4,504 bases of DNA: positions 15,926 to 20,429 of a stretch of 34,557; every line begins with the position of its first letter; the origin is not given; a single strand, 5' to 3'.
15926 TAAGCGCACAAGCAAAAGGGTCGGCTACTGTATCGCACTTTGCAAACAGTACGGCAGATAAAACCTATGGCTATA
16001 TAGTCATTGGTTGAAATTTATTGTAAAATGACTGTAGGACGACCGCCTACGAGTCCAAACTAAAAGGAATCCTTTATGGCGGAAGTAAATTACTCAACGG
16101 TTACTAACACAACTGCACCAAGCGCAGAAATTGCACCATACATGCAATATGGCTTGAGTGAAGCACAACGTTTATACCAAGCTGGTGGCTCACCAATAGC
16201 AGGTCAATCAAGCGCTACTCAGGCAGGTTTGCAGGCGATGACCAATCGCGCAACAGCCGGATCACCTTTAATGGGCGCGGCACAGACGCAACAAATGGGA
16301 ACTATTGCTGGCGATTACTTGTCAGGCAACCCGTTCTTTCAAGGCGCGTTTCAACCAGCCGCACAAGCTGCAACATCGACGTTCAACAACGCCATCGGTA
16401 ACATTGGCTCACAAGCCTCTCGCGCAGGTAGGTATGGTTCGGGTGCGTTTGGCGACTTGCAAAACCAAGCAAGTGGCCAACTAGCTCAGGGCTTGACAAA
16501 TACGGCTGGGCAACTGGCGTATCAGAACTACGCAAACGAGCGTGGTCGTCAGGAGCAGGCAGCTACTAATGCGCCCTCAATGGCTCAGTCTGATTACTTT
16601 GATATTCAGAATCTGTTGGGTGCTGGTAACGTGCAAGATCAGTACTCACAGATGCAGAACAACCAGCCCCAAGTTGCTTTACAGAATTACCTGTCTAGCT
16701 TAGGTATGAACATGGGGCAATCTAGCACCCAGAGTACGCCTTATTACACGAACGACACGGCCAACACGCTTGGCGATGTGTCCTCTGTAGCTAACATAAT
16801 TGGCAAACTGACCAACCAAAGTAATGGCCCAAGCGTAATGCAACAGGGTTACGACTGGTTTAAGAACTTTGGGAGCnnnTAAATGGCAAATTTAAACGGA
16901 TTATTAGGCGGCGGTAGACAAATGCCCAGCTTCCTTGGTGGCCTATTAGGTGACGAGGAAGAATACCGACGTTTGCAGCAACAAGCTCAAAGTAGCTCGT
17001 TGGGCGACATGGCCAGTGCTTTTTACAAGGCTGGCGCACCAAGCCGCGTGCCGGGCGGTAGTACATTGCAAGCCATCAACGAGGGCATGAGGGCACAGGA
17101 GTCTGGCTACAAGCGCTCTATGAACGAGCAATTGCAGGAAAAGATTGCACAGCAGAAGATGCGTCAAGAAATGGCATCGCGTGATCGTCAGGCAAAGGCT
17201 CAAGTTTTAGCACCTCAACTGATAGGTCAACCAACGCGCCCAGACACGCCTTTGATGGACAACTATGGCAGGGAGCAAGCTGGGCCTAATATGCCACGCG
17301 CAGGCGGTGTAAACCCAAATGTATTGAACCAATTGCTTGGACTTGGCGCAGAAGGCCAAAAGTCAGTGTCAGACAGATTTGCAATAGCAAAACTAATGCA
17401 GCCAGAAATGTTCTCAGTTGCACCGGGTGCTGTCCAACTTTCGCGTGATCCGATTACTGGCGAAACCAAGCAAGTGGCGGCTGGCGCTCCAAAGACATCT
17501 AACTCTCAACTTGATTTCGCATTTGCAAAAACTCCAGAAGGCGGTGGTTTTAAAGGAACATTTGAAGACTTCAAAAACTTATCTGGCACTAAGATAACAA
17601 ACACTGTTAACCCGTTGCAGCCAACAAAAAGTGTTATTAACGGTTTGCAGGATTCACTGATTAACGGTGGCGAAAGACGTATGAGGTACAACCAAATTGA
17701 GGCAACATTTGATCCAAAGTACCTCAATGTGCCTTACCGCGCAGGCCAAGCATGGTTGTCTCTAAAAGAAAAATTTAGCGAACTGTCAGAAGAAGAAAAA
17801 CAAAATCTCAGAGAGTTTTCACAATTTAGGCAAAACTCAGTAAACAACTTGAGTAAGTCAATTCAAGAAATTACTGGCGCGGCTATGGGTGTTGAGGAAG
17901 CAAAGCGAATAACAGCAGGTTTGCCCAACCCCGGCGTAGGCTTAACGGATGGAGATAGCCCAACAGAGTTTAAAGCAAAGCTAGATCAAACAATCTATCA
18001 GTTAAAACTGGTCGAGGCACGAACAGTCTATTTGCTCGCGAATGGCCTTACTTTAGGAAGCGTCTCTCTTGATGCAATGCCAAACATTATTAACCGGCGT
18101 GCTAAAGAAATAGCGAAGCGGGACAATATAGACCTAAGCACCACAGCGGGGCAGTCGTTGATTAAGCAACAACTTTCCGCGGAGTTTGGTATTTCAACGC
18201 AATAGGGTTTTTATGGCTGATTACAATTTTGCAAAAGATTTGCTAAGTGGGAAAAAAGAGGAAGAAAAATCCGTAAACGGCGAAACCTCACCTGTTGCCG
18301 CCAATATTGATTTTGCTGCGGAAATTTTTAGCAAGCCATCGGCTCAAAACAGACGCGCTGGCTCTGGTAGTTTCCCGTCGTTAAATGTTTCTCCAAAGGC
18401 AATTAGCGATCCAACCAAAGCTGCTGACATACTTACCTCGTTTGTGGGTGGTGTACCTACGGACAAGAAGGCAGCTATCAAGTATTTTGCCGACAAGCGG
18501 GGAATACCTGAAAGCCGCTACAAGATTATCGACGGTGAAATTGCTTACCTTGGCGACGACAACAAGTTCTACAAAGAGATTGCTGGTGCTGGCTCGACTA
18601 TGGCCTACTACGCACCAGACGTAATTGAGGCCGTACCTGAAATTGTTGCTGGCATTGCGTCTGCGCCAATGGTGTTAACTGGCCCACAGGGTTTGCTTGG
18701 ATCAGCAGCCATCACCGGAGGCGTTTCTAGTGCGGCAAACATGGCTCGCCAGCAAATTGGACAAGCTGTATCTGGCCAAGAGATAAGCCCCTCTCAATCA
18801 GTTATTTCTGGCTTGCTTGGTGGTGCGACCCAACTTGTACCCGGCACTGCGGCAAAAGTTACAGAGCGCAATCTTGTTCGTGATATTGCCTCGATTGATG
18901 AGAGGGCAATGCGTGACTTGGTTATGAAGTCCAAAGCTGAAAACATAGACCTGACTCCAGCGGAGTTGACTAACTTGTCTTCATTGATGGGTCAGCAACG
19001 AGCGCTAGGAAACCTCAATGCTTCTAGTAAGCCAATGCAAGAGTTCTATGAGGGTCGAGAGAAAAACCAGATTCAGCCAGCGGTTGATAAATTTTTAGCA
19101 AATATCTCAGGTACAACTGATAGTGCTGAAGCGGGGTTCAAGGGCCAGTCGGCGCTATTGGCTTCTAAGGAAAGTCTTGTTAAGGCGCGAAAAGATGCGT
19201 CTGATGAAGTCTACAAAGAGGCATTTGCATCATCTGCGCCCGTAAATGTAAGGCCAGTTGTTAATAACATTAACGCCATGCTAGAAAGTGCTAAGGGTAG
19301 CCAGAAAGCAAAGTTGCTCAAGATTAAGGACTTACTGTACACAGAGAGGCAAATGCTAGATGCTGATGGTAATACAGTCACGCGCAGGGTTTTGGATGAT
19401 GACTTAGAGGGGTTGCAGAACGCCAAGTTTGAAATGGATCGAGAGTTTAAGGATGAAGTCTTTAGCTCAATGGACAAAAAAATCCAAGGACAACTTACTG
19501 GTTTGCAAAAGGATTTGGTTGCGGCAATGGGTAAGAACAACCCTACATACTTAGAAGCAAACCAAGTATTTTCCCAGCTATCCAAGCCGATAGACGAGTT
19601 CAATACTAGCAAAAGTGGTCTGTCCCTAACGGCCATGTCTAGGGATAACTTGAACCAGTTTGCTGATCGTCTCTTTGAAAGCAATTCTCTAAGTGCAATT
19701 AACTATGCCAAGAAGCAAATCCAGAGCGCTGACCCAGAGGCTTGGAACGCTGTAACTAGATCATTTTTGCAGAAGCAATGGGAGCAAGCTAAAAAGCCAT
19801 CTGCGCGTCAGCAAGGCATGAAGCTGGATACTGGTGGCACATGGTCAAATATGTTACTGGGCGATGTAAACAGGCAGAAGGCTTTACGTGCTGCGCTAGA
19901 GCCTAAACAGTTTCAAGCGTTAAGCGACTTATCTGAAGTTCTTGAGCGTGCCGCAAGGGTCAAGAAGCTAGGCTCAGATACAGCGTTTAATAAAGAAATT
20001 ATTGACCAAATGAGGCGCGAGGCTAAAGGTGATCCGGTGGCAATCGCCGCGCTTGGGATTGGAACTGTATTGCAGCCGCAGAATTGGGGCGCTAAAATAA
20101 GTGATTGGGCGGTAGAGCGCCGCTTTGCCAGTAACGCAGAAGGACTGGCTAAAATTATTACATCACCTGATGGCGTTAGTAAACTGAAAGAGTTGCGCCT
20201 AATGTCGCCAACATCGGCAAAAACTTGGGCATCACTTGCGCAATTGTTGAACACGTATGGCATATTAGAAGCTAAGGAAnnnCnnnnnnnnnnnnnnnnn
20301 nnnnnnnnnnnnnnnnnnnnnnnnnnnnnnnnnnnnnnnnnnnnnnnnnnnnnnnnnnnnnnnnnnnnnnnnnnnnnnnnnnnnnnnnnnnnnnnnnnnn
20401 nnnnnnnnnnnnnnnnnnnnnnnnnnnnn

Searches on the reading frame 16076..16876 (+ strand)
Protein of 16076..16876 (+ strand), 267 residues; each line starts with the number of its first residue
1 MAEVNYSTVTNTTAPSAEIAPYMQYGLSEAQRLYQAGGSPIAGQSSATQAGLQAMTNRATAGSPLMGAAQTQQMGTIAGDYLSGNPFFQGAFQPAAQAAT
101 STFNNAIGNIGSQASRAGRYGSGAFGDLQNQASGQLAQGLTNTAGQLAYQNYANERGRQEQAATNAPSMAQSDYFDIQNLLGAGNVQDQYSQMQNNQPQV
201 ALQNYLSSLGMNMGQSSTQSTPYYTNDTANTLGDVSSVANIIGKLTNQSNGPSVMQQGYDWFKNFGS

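Call 18: search_protein_families(library=phrogs, proteins=[window:16076-16876:+], max_evalue=0.001)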
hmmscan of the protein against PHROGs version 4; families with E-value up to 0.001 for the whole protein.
window:16076-16876:+ (267 aa): 1 family
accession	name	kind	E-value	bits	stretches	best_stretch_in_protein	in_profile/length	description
phrog_4287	-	DNA, RNA and nucleotide metabolism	7.3e-07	29.7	1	7-247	10-321/392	DNA ejection protein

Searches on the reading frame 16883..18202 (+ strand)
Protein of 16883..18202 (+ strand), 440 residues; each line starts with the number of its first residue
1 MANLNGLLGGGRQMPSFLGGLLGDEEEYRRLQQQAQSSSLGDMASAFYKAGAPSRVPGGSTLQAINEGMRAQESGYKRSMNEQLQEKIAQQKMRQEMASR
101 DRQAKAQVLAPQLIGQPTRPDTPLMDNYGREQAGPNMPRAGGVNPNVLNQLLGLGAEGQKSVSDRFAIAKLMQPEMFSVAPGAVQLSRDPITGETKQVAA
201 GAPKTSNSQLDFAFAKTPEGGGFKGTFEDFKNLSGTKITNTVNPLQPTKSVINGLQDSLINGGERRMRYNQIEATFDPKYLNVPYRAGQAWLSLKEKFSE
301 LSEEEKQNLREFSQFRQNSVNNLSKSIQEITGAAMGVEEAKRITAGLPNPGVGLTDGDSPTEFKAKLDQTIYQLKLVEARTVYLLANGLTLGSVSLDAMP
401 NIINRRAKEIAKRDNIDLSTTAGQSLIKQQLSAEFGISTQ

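Call 6: search_protein_families(library=pfam, proteins=[window:16883-18202:+], max_evalue=0.1)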
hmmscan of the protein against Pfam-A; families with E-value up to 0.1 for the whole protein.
window:16883-18202:+ (440 aa): 1 family
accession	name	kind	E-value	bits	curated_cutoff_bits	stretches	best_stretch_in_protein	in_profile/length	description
PF14223.13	Retrotran_gag_2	-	0.067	13.1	27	0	285-340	60-116/172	gag-polypeptide of LTR copia-type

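Call 7: search_protein_families(library=phrogs, proteins=[window:16883-18202:+], max_evalue=0.01)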
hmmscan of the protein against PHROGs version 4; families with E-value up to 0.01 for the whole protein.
window:16883-18202:+ (440 aa): 0 families

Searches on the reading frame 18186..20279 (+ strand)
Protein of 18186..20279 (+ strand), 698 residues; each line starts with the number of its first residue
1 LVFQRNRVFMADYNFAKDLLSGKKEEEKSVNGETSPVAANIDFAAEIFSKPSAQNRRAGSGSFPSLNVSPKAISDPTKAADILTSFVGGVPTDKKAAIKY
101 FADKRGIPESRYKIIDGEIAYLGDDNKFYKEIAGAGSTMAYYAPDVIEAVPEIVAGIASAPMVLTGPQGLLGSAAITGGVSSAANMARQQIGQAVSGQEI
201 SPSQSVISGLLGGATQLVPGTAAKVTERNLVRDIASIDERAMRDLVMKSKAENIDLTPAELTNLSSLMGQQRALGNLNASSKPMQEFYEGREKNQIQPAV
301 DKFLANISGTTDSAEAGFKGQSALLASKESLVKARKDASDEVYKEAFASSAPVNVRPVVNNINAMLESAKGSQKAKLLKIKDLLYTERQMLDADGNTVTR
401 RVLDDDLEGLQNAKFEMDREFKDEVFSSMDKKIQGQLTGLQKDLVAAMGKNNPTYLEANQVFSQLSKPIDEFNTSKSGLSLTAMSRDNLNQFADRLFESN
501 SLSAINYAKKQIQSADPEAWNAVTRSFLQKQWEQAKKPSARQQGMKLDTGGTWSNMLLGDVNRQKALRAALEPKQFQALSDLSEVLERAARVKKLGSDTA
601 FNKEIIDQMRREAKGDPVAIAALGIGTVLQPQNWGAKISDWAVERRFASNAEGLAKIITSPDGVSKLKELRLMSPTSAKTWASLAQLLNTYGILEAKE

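Call 6: search_protein_families(library=pfam, proteins=[window:18186-20279:+], max_evalue=0.1)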
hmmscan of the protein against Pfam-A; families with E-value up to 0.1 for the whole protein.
window:18186-20279:+ (698 aa): 0 families

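Call 7: search_protein_families(library=phrogs, proteins=[window:18186-20279:+], max_evalue=0.01)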
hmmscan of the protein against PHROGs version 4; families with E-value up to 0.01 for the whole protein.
window:18186-20279:+ (698 aa): 1 family
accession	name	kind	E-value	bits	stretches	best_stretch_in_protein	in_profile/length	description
phrog_5880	-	unknown function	1.2e-05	25.2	1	322-493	307-472/661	-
